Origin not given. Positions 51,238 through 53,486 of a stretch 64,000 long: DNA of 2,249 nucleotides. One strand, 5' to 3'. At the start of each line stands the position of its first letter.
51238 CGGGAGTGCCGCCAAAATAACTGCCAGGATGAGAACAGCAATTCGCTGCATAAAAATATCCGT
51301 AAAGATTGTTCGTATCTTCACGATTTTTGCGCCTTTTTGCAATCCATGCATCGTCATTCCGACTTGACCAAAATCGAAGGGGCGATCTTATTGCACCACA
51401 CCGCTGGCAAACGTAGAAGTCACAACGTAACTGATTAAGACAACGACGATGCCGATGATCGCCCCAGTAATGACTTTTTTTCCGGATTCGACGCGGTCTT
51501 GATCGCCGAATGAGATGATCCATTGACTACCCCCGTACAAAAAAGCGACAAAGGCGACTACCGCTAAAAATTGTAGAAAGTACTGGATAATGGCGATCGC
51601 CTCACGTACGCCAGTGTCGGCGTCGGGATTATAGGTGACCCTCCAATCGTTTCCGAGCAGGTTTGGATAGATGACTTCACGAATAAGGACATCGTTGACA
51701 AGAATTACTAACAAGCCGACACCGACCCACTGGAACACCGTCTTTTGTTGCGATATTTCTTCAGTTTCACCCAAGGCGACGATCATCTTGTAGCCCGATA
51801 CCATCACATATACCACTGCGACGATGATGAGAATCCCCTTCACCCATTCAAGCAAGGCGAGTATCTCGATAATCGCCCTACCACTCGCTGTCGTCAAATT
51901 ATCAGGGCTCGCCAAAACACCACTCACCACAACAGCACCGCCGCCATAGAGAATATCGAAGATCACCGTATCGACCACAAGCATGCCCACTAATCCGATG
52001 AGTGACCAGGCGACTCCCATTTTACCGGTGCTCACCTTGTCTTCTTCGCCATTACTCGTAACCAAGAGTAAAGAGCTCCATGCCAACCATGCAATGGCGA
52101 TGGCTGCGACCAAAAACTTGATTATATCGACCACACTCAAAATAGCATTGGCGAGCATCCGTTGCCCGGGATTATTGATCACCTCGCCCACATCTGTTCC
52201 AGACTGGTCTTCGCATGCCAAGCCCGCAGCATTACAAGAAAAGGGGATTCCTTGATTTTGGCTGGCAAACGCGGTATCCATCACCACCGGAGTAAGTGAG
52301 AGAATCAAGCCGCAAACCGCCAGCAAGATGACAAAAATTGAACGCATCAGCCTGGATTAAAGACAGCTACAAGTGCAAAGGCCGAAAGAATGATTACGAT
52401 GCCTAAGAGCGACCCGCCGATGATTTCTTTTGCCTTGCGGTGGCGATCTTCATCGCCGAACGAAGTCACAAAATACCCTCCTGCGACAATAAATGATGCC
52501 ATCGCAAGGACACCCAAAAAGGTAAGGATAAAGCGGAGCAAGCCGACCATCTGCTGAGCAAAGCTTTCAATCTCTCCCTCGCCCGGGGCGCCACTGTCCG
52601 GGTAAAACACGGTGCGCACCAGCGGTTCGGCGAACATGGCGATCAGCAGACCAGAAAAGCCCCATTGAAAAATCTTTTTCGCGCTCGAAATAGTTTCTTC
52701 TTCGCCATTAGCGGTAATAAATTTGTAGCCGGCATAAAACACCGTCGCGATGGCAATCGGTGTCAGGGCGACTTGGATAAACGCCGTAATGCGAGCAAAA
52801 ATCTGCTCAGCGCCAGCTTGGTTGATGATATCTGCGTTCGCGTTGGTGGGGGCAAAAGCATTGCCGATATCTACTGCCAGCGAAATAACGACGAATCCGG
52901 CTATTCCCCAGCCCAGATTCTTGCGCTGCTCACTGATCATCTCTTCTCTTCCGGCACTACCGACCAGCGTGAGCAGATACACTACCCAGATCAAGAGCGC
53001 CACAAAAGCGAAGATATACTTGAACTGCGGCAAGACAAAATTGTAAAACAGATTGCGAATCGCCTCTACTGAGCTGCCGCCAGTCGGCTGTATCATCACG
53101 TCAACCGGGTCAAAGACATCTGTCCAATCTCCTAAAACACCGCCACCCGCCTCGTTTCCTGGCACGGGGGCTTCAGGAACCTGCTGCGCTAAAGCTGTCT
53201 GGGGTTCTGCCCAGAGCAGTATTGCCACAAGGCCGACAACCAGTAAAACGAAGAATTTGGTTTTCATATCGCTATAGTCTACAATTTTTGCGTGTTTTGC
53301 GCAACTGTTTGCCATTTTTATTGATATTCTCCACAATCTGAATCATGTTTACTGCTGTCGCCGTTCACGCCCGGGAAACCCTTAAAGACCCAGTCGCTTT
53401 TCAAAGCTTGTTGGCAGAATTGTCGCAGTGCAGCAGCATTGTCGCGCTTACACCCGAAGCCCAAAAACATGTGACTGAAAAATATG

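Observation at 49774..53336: Two adjacent tri-modular pilin-like proteins followed by a Wzy_C (pilin O-glycosylase / O-antigen ligase family) gene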

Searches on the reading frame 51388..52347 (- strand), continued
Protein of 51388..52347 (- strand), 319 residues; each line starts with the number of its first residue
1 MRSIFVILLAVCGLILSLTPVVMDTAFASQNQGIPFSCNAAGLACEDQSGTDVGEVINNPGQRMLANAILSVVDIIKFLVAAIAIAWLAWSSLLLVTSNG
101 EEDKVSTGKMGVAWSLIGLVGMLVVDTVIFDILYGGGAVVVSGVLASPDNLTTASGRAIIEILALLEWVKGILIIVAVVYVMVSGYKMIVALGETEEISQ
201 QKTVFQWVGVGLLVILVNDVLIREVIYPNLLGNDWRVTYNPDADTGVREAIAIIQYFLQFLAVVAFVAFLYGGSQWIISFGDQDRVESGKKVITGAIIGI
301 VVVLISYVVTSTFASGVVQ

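Call 53: find_related_loci(query=A3, collection=metagenome_contigs, flank=10000)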
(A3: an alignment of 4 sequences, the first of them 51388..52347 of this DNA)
Query A3 (319 aa) in metagenome_contigs; peptide patterns used: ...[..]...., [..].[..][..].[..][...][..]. (x = any residue, [..] = any of these).
352 stretches matched a pattern; 91 encode a relative of the query (tblastn E <= 1e-3); the best 80 are kept; 80 distinct loci.
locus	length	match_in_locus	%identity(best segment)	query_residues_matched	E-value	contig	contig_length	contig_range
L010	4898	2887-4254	26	52-319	8e-20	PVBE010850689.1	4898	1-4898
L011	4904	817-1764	23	3-315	4e-19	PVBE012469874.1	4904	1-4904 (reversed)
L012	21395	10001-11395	26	49-306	2e-13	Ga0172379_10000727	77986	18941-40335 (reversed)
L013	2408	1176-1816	46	250-312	9e-13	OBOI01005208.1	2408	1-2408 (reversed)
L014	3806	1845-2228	28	186-311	2e-12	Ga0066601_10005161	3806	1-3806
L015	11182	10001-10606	26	71-311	3e-12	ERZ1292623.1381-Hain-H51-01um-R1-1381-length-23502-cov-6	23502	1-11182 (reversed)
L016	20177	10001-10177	42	251-309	1e-10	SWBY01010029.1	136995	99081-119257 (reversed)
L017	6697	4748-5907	24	80-311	9e-11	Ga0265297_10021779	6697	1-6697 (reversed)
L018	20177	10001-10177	42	251-309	1e-10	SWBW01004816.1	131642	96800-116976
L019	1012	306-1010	38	240-319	2e-10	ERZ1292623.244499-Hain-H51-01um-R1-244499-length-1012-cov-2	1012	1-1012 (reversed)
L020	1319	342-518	42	251-309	3e-10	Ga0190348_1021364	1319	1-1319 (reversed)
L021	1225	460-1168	32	241-311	3e-10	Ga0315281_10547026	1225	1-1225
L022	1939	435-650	36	248-319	6e-10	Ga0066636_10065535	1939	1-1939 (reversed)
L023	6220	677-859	38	251-311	8e-10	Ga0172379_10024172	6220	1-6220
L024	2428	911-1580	40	253-319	7e-10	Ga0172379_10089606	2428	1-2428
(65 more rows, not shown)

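Call 68: list_cluster_members(proteins=[P0002, P0003, P0014, P0005, P0008, P0010, P0011, P0172, P0196, P0216])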
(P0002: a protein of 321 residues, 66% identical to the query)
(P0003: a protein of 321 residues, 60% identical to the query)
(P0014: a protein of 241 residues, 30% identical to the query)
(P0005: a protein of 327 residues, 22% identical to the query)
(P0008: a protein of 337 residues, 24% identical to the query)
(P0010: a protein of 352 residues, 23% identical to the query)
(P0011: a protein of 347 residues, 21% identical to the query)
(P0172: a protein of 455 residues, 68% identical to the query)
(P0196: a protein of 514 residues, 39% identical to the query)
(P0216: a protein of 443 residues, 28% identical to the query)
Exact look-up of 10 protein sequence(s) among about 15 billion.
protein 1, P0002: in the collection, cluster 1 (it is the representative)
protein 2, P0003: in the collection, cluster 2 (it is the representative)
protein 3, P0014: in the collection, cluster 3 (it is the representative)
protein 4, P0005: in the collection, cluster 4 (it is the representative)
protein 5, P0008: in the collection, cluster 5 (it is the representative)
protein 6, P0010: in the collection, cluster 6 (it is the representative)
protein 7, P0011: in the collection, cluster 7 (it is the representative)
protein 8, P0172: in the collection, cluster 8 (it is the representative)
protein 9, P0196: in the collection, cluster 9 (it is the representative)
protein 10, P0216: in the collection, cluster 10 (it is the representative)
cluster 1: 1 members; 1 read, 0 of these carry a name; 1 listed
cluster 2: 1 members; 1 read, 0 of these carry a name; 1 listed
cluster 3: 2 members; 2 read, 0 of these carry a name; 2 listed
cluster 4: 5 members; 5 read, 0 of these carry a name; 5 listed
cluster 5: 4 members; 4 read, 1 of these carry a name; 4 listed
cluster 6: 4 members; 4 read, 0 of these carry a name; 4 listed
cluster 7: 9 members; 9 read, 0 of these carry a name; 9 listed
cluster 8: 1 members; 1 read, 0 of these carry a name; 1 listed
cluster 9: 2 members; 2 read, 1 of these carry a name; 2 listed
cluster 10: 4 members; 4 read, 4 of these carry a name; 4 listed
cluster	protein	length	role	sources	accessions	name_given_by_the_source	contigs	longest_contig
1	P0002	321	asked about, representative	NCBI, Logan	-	-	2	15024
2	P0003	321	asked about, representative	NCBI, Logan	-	-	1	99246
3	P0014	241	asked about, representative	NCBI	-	-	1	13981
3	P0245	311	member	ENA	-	-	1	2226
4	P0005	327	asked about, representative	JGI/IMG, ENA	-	-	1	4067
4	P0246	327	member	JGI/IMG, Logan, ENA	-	-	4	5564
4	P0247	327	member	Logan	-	-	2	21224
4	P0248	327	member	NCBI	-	-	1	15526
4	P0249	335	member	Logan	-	-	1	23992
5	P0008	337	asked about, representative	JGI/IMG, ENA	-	hypothetical protein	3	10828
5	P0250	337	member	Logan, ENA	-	-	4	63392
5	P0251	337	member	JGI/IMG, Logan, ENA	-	-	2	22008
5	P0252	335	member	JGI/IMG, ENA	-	-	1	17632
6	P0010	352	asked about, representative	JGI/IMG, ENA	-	-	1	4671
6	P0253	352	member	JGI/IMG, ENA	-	-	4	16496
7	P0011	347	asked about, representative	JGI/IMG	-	-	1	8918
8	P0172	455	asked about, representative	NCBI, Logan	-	-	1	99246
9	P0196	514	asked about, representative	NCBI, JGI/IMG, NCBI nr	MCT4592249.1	MAG: hypothetical protein N4A36_02605 [Candidatus Gracilibacteria bacterium] | hypothetical protein | hypothetical protein [Candidatus Gracilibacteria bacterium]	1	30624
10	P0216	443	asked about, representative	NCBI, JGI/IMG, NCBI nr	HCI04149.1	TPA: hypothetical protein DE059_04455 [Candidatus Peribacteria bacterium] | hypothetical protein [Candidatus Peribacteria bacterium]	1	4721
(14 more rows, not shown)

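Call 69: find_encoding_contigs(protein=P0250, flank=10000, max_places=1)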
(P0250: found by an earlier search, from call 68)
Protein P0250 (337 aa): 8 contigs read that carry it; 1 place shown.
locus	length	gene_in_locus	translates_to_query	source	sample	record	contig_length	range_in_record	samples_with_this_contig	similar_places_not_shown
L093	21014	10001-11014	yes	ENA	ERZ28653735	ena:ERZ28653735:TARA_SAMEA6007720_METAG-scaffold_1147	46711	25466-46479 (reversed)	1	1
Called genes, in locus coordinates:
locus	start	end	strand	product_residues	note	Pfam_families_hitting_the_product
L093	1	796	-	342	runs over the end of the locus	?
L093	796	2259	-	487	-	PF00496:SBP_bac_5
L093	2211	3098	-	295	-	PF00763:THF_DHG_CYH, PF02882:THF_DHG_CYH_C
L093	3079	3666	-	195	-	PF02223:Thymidylate_kin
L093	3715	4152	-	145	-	PF22769:DCD, PF00692:dUTPase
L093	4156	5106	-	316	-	PF07136:DUF1385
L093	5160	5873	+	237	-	PF00753:Lactamase_B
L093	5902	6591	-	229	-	PF00687:Ribosomal_L1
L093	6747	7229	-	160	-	PF03946:Ribosomal_L11_N, PF00298:Ribosomal_L11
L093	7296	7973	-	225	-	-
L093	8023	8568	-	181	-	PF02357:NusG, PF00467:KOW (faint)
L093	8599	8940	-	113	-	PF00584:SecE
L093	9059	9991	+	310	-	PF18895:T4SS_pilin (faint)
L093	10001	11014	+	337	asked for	PF18895:T4SS_pilin (weak)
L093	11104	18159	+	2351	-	PF18895:T4SS_pilin (weak), PF00801:PKD (faint), PF22352:K319L-like_PKD (faint), PF18911:PKD_4 (weak)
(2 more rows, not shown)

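Call 83: predict_structure(alignment_id=A5)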
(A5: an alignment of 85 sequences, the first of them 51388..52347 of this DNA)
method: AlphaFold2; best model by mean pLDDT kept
length: 319 residues; sequences in the alignment: 85
mean_pLDDT: 84.1   pTM: 0.65
mean pLDDT of the five models: 84.1, 82.9, 82.6, 81.5, 80.5
residues with pLDDT >= 90: 148; 70-90: 112; 50-70: 57; < 50: 2
segments of 3 or more residues with pLDDT < 50: none
pLDDT, mean of each block of 10 residues (from residue 1): 81 76 53 65 59 68 85 92 96 95 96 94 89 74 77 86 88 92 93 93 93 88 69 66 81 89 96 94 94 96 95 76
secondary structure, 60 per line:
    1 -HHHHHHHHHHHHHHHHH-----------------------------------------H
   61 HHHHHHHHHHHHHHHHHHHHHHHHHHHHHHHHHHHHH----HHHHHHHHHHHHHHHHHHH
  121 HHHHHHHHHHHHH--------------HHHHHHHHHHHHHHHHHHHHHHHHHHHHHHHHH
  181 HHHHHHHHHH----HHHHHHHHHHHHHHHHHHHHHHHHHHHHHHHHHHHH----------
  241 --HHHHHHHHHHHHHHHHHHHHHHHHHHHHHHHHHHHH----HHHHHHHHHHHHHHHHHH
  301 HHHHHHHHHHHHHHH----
elements in order: H2-18 H60-97 H102-133 H148-190 H195-230 H243-278 H283-315

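Call 86: fold_search(model_id=the predicted structure, library=pdb)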
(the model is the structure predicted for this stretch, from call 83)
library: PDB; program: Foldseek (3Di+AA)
matches with E <= 10: 123; with E <= 0.001: 0
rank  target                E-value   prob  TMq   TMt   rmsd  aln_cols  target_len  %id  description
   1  4ons_A                1.6e-01  0.44  0.16  0.20  15.5       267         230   12  Structural and thermodynamic characterization of cadherin-beta-catenin-alpha-catenin complex formation (released 2014-04-09)
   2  7dny_A                7.1e-01  0.28  0.19  0.12  21.5       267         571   14  Cryo-EM structure of the human ABCB6 (coproporphyrin III-bound) (released 2022-06-22)
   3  7dny_B                1.0e+00  0.25  0.20  0.12  22.5       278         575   12  Cryo-EM structure of the human ABCB6 (coproporphyrin III-bound) (released 2022-06-22)
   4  7ekl_A                1.0e+00  0.10  0.13  0.08  23.9       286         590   12  Mitochondrial outer membrane protein (released 2021-08-25)
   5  9dbq_A                1.1e+00  0.13  0.15  0.10  24.4       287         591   12  Cryo-EM structure of human ABCB6 transporter in an inward-facing conformation (released 2024-11-20)
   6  8fwk_A                1.2e+00  0.09  0.14  0.09  22.1       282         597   13  CryoEM structure of Human ABCB6 Transporter (released 2023-02-08)
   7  4p9t_A                1.5e+00  0.15  0.17  0.21  15.9       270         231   10  Structure of the free form of the N-terminal VH1 domain of monomeric alpha-catenin (released 2015-04-29)
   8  8yr4_A                1.6e+00  0.11  0.16  0.12  24.1       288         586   12  Cryo-EM structure of the human ABCB6 in complex with Cd(II):Phytochelatin 2 (released 2024-06-19)
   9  9sv3_D                1.8e+00  0.30  0.18  0.24  19.4       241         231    8  Local refinement of EloB/EloC/VHL/CV2a/14-3-3zeta/ERa from pose 1 (released 2025-12-03)
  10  4igg_B                1.9e+00  0.18  0.18  0.09  16.7       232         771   10  Full-length human alpha-catenin crystal structure (released 2012-12-26)
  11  4f7r_A                2.1e+00  0.15  0.17  0.21  19.3       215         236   12  Crystal structure of 14-3-3 protein from Giardia intestinalis (released 2013-05-22)
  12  8vyo_C                2.2e+00  0.15  0.16  0.22  18.5       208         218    9  Cryo-EM Structure of the BRAF WT monomer (released 2025-05-28)
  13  1dow_A                2.2e+00  0.14  0.19  0.25  14.0       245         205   13  CRYSTAL STRUCTURE OF A CHIMERA OF BETA-CATENIN AND ALPHA-CATENIN (released 2000-07-12)
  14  3cu8_A                3.0e+00  0.18  0.17  0.23  15.7       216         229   10  Impaired binding of 14-3-3 to Raf1 is linked to Noonan and LEOPARD syndrome (released 2009-05-05)
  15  5ffc_B                3.1e+00  0.15  0.14  0.28  17.5       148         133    9  CopM in the Cu(II)-bound form (released 2016-09-07)
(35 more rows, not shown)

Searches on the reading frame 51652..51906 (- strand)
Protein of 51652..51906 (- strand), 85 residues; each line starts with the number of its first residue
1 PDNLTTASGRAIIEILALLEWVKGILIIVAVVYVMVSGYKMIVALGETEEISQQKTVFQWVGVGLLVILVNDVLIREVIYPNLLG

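Call 23: search_protein_representatives(alignment_id=A1)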
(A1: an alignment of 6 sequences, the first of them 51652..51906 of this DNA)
Query: 6 sequences, 82 profile positions. Proteins with E-value up to 0.001 (for the whole library): 39846; up to 1e-10: 1878; up to 1e-30: 139. The best 150 are listed.
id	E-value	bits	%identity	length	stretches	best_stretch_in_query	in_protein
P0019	2.8e-86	299.8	-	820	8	16-79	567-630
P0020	3.4e-68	241.8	-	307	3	5-78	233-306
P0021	5.5e-60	215.6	-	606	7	14-78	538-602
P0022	1.0e-59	214.7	-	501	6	16-78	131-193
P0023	1.9e-59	213.8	-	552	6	11-77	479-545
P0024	1.0e-55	201.8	-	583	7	3-79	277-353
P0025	8.6e-53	192.5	-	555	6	7-73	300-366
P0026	2.0e-51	188.1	-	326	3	4-81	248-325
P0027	3.8e-51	187.2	-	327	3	2-78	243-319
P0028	8.3e-49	179.7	-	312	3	8-80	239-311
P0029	5.3e-48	177.1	-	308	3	4-79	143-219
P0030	6.9e-47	173.6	-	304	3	4-78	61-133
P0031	1.7e-46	172.3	-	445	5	15-75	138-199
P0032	6.4e-46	170.5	-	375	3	3-75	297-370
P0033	1.1e-45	169.8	-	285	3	13-80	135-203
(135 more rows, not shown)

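Call 37: search_solved_structures(query=A1, max_evalue=10)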
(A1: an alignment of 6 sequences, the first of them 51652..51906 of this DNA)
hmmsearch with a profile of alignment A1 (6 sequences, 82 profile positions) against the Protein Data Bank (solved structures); distinct sequences matched with E-value up to 10: 2.
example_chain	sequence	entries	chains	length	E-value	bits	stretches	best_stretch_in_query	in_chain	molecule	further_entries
8qag_A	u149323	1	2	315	0.0002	24.7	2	20-54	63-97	sc-CC-6-95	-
8qai_A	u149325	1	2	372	8.4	9.8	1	18-54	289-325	sc-CC-7-LI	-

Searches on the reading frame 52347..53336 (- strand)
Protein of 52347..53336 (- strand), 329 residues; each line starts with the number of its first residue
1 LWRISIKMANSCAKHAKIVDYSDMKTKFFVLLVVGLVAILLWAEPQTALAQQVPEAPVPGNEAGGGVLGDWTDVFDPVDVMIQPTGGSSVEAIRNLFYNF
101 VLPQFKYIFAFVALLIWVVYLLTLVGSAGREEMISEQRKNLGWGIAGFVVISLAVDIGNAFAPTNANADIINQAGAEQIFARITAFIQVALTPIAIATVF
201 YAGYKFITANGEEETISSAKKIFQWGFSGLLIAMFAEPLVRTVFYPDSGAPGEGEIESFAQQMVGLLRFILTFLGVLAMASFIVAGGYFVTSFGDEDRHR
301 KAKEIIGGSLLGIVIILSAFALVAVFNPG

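Call 3: search_protein_families(library=pfam, proteins=[window:52347-53336:-], max_evalue=1)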
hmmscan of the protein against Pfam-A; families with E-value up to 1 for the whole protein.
window:52347-53336:- (329 aa): 5 families
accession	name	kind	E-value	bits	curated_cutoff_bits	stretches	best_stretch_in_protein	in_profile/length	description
PF18895.5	T4SS_pilin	-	1.8e-12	47.6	26.6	3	177-241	6-69/71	Type IV secretion system pilin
PF12794.12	MscS_TM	-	0.0061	15.9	28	1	112-210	126-224/339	Mechanosensitive ion channel inner membrane domain 1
PF02322.20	Cyt_bd_oxida_II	-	0.045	13.6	35.6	1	24-204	190-300/302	Cytochrome bd terminal oxidase subunit II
PF04148.18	Erv26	-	0.62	10.3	22.2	0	101-134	130-163/202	Transmembrane adaptor Erv26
PF09913.15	DUF2142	-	0.94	8.6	30.1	1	100-203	210-308/395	Predicted membrane protein (DUF2142)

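Call 4: search_protein_families(library=ncbifam, proteins=[window:52347-53336:-], max_evalue=1)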
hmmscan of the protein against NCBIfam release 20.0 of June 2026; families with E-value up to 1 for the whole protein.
window:52347-53336:- (329 aa): 6 families
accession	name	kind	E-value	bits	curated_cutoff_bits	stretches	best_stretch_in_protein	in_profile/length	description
NF045849.1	ICE_MMCAP2_0565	equivalog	2.5e-08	33.5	40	3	265-325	15-75/80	Mbov_0395 family pilin-like conjugal transfer protein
TIGR02458.1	CbtA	hypoth_equivalog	0.0091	15.6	182.9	1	113-170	84-142/230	cobalt transporter subunit CbtA (proposed)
NF038269.1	lipase_LipE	equivalog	0.018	14.1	750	0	34-63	359-388/407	lipase LipE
TIGR04402.2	mob_CxxC_CxxC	subfamily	0.14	12.4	70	1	267-324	28-81/180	mobilome CxxCx(11)CxxC protein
NF041554.1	SA1362_fam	subfamily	0.4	10.9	42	1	178-212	19-53/70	SA1362 family protein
TIGR03943.1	TIGR03943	equivalog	0.88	8.9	88.8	1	97-178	5-89/221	TIGR03943 family putative permease subunit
